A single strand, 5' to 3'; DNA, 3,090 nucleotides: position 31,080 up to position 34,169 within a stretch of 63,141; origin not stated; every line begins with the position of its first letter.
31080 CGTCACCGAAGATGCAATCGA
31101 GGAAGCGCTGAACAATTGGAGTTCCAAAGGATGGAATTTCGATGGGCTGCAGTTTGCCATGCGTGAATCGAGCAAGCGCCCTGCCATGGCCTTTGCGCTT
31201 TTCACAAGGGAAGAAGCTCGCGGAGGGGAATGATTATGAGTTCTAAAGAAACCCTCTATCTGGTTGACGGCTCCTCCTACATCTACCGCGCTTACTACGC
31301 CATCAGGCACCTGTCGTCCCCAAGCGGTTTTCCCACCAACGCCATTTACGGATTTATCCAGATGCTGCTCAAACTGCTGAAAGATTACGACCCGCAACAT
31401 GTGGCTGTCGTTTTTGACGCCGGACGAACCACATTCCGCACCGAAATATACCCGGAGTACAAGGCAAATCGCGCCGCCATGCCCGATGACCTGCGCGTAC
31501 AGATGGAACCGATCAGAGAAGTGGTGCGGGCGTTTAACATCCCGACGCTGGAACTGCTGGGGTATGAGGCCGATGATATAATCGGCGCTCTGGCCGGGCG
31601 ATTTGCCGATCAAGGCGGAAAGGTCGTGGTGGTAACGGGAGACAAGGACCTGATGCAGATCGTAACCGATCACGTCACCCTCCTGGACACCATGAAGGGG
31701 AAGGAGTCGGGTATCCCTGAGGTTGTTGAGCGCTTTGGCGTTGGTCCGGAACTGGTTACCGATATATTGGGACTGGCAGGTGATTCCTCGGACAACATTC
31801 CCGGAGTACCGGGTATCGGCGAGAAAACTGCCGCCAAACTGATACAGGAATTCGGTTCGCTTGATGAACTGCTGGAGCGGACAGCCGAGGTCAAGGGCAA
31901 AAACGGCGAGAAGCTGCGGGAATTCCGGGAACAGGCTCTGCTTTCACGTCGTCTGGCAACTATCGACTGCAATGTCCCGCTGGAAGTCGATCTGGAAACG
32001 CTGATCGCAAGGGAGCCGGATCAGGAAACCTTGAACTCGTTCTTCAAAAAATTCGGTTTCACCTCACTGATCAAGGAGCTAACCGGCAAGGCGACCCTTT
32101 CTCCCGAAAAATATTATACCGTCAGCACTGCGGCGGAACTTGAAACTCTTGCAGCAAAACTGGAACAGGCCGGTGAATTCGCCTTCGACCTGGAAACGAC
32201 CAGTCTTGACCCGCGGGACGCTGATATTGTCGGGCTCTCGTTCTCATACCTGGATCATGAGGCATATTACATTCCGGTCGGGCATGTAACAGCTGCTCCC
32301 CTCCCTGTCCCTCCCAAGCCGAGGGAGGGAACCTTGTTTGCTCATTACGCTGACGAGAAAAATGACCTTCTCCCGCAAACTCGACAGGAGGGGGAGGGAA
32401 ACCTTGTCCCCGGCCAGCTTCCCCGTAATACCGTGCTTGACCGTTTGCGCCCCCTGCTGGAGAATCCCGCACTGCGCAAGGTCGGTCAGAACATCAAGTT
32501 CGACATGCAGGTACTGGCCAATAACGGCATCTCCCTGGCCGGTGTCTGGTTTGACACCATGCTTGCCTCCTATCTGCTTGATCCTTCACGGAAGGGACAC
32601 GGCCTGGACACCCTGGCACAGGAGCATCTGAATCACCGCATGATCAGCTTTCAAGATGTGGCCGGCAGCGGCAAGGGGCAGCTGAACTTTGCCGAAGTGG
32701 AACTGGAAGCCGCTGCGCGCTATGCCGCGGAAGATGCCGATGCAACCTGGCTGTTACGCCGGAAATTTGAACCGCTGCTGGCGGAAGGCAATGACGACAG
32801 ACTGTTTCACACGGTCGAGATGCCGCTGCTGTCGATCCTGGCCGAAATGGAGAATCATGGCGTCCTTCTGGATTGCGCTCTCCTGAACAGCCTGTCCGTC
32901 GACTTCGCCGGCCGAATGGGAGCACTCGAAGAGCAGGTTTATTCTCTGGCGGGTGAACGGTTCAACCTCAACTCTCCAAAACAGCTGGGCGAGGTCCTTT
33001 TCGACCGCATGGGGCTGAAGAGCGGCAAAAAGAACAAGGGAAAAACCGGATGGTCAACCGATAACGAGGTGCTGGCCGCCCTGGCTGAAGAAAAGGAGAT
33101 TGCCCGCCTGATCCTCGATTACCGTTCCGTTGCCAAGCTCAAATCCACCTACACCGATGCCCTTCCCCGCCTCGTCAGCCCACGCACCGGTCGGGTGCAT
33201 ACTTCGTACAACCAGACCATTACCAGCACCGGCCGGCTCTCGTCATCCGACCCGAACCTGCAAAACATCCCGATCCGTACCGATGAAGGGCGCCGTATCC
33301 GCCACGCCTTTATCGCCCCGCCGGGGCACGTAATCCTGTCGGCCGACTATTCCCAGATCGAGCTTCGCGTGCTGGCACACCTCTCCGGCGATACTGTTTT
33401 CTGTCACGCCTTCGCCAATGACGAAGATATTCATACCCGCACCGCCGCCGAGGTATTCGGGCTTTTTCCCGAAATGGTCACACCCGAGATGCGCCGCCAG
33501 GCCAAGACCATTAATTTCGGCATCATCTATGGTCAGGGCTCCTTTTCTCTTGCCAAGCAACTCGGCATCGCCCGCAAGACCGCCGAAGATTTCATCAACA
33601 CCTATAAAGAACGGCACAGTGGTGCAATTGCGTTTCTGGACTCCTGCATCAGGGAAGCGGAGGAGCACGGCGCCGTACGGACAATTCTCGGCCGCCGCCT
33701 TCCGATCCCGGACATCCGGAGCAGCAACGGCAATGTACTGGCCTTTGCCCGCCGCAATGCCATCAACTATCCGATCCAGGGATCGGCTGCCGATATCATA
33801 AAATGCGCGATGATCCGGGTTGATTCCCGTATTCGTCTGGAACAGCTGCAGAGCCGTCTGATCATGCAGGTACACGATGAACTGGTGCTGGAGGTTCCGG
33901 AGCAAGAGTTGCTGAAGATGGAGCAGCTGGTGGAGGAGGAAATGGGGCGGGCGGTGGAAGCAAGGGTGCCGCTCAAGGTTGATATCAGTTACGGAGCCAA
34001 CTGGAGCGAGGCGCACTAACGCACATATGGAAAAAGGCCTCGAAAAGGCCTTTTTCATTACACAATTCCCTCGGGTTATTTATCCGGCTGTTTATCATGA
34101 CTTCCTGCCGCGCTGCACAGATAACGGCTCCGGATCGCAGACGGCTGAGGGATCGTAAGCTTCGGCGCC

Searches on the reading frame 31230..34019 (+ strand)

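Call 66: search_protein_families(library=pfam, proteins=[window:31230-34019:+], max_evalue=0.00001)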
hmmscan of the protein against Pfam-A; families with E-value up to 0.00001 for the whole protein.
window:31230-34019:+ (929 aa): 5 families
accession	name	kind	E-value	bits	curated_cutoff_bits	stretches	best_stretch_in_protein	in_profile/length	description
PF00476.26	DNA_pol_A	-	1.3e-159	531.7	34.3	1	551-927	3-381/381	DNA polymerase family A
PF02739.22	5_3_exonuc_N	-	5.4e-61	205.5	34.3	1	8-170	1-164/164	5'-3' exonuclease, N-terminal resolvase-like domain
PF01367.25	5_3_exonuc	-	1.4e-35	122.1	40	1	171-266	1-97/97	5'-3' exonuclease, C-terminal SAM fold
PF01612.26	DNA_pol_A_exo1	-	4.5e-33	114.9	23.6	2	389-517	50-172/173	3'-5' exonuclease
PF22619.2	DNA_polI_exo1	-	7.6e-11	42.4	27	1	405-481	39-115/140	DNA polymerase I, ribonuclease H-like domain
